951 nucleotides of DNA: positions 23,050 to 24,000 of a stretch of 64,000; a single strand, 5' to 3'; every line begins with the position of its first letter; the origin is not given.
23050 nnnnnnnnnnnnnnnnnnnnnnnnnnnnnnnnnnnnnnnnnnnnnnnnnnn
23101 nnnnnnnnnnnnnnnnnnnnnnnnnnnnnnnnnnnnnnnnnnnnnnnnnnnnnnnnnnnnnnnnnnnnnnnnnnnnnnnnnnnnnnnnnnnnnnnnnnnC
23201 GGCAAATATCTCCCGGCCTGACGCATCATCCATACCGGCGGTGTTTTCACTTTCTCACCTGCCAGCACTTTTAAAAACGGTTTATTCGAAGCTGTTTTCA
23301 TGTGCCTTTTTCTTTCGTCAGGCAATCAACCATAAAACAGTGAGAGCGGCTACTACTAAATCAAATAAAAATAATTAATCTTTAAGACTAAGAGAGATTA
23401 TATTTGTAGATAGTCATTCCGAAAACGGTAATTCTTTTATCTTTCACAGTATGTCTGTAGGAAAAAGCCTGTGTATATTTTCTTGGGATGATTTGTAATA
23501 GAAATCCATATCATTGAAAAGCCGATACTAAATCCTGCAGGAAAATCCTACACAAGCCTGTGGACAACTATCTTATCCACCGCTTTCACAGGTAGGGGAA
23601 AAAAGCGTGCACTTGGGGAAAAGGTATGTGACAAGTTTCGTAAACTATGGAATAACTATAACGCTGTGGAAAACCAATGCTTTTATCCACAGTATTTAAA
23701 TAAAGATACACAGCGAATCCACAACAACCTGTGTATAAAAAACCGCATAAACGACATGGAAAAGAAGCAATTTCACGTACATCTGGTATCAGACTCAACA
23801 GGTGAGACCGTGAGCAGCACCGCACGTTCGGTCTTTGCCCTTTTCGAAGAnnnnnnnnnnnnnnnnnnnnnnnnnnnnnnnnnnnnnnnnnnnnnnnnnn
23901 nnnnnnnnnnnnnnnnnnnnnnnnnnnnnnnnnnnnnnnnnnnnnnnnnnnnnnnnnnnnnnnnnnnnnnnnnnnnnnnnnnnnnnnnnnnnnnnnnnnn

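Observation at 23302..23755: Chromosomal replication origin between hemE and the DUF299/RP001-like gene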

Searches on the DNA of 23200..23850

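Call 21: search_rna_families(source=window, start=23200, end=23850, threshold=evalue, max_evalue=1)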
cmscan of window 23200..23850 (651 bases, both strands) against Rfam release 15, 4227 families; matches with E-value up to 1: 1.
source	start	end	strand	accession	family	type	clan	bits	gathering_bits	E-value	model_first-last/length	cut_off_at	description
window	23532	23593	+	RF02678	Hatchet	Gene; ribozyme;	-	18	51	0.81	1-133/133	no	Hatchet ribozyme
